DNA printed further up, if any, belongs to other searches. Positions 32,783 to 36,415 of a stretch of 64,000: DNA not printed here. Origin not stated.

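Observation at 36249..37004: Miniature PglZ/alkaline-phosphatase-like protein (~250 aa)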

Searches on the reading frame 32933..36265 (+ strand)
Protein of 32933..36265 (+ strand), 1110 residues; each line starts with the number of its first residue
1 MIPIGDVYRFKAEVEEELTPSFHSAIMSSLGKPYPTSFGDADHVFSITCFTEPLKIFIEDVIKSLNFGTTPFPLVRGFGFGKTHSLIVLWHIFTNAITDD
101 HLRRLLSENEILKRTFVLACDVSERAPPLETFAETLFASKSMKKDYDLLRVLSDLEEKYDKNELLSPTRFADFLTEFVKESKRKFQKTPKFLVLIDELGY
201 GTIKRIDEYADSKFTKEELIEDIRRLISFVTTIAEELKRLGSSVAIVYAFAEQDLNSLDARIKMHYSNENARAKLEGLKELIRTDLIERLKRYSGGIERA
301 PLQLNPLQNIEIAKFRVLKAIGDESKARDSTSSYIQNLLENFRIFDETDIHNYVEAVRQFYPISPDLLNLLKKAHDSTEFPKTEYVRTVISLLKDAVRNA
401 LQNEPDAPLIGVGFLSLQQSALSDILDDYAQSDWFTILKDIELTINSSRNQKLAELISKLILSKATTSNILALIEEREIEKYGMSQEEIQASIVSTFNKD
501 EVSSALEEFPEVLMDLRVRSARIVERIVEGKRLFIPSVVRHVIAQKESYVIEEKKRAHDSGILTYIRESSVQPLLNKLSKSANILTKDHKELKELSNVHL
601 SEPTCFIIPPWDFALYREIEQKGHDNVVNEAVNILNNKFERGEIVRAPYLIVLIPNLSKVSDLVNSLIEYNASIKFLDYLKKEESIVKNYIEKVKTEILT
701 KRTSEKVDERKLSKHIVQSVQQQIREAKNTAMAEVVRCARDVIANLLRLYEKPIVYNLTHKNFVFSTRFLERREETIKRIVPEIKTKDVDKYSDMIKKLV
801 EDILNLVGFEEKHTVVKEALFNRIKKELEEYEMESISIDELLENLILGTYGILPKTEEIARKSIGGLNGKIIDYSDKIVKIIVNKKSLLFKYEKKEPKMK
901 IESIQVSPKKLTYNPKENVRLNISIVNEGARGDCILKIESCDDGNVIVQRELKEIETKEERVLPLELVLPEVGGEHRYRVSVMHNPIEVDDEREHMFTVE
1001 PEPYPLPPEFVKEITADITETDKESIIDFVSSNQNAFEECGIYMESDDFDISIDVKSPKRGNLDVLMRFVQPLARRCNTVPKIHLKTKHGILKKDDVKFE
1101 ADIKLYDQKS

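Call 6: search_protein_families(library=pfam, proteins=[window:32933-36265:+], max_evalue=1)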
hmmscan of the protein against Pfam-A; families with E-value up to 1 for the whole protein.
window:32933-36265:+ (1110 aa): 5 families
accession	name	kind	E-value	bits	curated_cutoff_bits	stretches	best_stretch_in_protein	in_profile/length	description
PF00488.27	MutS_V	-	0.092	13.1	30.2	1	172-269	60-154/188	MutS domain V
PF08445.16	FR47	-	0.2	12.1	22.1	0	683-736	9-62/86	FR47-like protein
PF16232.10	DUF4891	-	0.22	12.6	32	1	667-694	36-63/92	Domain of unknown function (DUF4891)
PF01321.24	Creatinase_N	-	0.25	12.3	22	1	774-843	60-123/128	Creatinase/Prolidase N-terminal domain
PF18502.6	Mrpl_C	-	1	10.1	25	0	319-361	23-65/111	54S ribosomal protein L8 C-terminal domain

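Call 7: search_protein_families(library=padloc, proteins=[window:32933-36265:+], max_evalue=1)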
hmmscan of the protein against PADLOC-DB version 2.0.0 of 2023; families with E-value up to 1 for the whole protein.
window:32933-36265:+ (1110 aa): 2 families
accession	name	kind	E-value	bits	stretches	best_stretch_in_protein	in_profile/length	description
PDLC00662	HmaC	-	6.8e-10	35.8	2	37-103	41-109/941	AAA+ ATPase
PDLC04437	PDC-M13A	-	0.0076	14.5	1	164-219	61-116/117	-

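Call 8: search_protein_families(library=ncbifam, proteins=[window:32933-36265:+], max_evalue=1)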
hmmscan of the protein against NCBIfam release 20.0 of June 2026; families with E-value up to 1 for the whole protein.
window:32933-36265:+ (1110 aa): 1 family
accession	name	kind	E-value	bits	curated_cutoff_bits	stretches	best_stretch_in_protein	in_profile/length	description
NF050019.1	HpsJ_like_C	equivalog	0.21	11.4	140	1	681-747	103-166/183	HpsJ-like protein, cyanoexosortase C-associated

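Call 69: search_protein_families(library=pfam, alignment_id=A6, max_evalue=1)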
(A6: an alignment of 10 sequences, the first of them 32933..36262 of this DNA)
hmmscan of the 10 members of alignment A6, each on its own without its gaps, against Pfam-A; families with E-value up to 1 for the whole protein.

A. member 1, window:32933-36262:+ (1110 aa): 5 families
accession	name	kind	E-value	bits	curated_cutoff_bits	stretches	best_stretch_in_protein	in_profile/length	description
PF00488.27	MutS_V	-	0.092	13.1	30.2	1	172-269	60-154/188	MutS domain V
PF08445.16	FR47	-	0.2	12.1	22.1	0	683-736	9-62/86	FR47-like protein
PF16232.10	DUF4891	-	0.22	12.6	32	1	667-694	36-63/92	Domain of unknown function (DUF4891)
PF01321.24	Creatinase_N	-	0.25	12.3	22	1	774-843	60-123/128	Creatinase/Prolidase N-terminal domain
PF18502.6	Mrpl_C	-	1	10.1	25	0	319-361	23-65/111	54S ribosomal protein L8 C-terminal domain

B. families by the number of members that match (of 10 scanned): 29 families (the first 25 are shown)
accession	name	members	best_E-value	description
PF20946.2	Ctf4_C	1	0.0044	DNA polymerase alpha-binding protein Ctf4, C-terminal domain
PF03958.22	Secretin_N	1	0.0046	Bacterial type II/III secretion system short domain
PF07106.19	TBPIP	1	0.0049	TBPIP/Hop2 winged helix domain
PF07705.17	CARDB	1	0.0051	CARDB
PF04023.20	FeoA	1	0.01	FeoA domain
PF16526.10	CLZ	1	0.02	C-terminal leucine zipper domain of cyclic nucleotide-gated channels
PF04009.17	DUF356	1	0.032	Protein of unknown function (DUF356)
PF03969.22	AFG1_ATPase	1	0.035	AFG1-like ATPase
PF04459.17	DUF512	1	0.042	Protein of unknown function (DUF512)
PF21547.3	TTI1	1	0.089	TELO2-interacting protein 1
PF00488.27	MutS_V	1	0.092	MutS domain V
PF00177.27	Ribosomal_S7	1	0.11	Ribosomal protein S7p/S5e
PF16575.11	CLP1_P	1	0.11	mRNA cleavage and polyadenylation factor CLP1 P-loop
PF13700.11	DUF4158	1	0.13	Domain of unknown function (DUF4158)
PF18371.6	FAD_SOX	1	0.17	Flavin adenine dinucleotide (FAD)-dependent sulfhydryl oxidase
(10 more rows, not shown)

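Call 71: search_solved_structures(query=A6, max_evalue=1)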
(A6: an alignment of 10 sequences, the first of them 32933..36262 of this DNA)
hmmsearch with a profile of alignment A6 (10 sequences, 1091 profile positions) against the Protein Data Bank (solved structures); distinct sequences matched with E-value up to 1: 0.

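Call 72: search_protein_families(library=padloc, alignment_id=A6, max_evalue=0.01)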
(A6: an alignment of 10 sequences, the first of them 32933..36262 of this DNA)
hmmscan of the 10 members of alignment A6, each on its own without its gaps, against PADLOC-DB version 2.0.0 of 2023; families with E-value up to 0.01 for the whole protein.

A. member 1, window:32933-36262:+ (1110 aa): 2 families
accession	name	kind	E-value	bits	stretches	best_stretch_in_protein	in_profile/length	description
PDLC00662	HmaC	-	6.8e-10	35.8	2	37-103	41-109/941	AAA+ ATPase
PDLC04437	PDC-M13A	-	0.0076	14.5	0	164-219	61-116/117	-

B. families by the number of members that match (of 10 scanned): 7 families
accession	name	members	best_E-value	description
PDLC00662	HmaC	6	1.2e-12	AAA+ ATPase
PDLC02779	SspC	1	1.7e-07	SspC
PDLC02778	SspC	1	3.8e-05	SspC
PDLC02781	SspC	1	0.00013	SspC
PDLC02488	BrxC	1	0.004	BrxC-PglY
PDLC02578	DrmB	1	0.0069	DrmB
PDLC04437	PDC-M13A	1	0.0076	-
